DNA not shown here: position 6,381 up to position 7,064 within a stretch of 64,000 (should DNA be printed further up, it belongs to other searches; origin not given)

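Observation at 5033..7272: Near-identical tandem triplication of a RelE/ParE-like two-gene module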

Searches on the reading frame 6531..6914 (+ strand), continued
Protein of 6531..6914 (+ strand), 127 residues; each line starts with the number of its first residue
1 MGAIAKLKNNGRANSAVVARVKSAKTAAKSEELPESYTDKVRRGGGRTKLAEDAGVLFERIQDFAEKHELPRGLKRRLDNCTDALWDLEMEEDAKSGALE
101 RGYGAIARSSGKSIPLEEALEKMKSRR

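Call 67: find_encoding_contigs(protein=P0165, flank=4000, max_places=8)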
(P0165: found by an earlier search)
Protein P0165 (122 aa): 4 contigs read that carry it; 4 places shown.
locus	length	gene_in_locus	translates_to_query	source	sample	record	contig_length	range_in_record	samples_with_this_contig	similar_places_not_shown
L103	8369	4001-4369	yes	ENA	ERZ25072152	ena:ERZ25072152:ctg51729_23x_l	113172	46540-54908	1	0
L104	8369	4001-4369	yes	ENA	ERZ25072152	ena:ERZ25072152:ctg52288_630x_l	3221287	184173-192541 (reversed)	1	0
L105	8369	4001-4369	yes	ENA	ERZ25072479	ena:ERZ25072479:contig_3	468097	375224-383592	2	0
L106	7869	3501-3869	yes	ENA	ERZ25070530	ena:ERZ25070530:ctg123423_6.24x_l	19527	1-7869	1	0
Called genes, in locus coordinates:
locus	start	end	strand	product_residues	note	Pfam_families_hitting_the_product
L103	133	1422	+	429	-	PF01512:Complex1_51K, PF10531:SLBB, PF22461:SLBB_2, PF10589:NADH_4Fe-4S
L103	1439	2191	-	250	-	-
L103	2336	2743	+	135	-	-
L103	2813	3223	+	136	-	-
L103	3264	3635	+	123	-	-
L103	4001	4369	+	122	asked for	-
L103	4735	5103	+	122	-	-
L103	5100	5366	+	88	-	-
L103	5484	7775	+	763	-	PF00111:Fer2 (weak), PF13510:Fer2_4, PF10588:NADH-G_4Fe-4S_3, PF22117:Fer4_Nqo3, PF22151:Fer4_NDSU1, PF00384:Molybdopterin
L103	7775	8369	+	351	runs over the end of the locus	PF00146:NADHdh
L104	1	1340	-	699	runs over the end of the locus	PF01138:RNase_PH, PF03725:RNase_PH_C, PF03726:PNPase, PF01138:RNase_PH, PF00013:KH_1, PF00575:S1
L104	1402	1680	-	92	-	PF00312:Ribosomal_S15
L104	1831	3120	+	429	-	PF01512:Complex1_51K, PF10531:SLBB, PF22461:SLBB_2, PF10589:NADH_4Fe-4S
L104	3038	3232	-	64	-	-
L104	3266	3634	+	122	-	-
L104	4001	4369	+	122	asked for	-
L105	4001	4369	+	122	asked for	-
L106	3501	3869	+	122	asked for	-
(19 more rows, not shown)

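Call 75: search_protein_families(library=pfam, proteins=[P0160, P0161, P0004, P0005], max_evalue=5)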
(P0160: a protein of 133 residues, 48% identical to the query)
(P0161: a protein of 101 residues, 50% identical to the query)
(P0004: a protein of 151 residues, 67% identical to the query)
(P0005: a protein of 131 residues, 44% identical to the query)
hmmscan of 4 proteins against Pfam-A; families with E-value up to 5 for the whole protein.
P0160 (133 aa): 3 families
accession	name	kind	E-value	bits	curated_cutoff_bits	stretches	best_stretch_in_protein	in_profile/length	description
PF07295.17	DUF1451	-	0.0019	18.8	26.1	1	17-78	21-81/146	Zinc-ribbon containing domain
PF04837.17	MbeB_N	-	0.046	14.5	22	1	22-50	9-37/52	MbeB-like, N-term conserved region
PF07982.17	Herpes_UL74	-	0.11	11.9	25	1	9-72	160-223/418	Herpes UL74 glycoproteins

P0161 (101 aa): 0 families

P0004 (151 aa): 4 families
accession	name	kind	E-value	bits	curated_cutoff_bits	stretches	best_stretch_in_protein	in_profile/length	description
PF00494.24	SQS_PSY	-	0.039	14.1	26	1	12-77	31-93/263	Squalene/phytoene synthase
PF19808.4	DUF6291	-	0.057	14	27.2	1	52-114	18-58/79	Family of unknown function (DUF6291)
PF13368.11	Toprim_C_rpt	-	0.41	11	22.3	1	119-134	36-51/57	Topoisomerase C-terminal repeat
PF22746.1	SHOCT-like_DUF2089-C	-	0.44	10.7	27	1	119-135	14-30/32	SHOCT-like domain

P0005 (131 aa): 0 families

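Call 76: search_protein_families(library=ncbifam, proteins=[P0160, P0161], max_evalue=5)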
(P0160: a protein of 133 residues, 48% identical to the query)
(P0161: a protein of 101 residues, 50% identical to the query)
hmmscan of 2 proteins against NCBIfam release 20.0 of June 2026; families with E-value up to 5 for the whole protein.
P0160 (133 aa): 1 family
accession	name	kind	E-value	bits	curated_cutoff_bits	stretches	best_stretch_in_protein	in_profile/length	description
TIGR00237.1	xseA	equivalog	0.052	12.7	180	1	6-72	243-310/389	exodeoxyribonuclease VII large subunit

P0161 (101 aa): 0 families

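Call 90: search_protein_families(library=padloc, proteins=[window:6531-6914:+], max_evalue=0.1)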
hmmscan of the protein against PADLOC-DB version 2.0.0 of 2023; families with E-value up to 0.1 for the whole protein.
window:6531-6914:+ (127 aa): 0 families
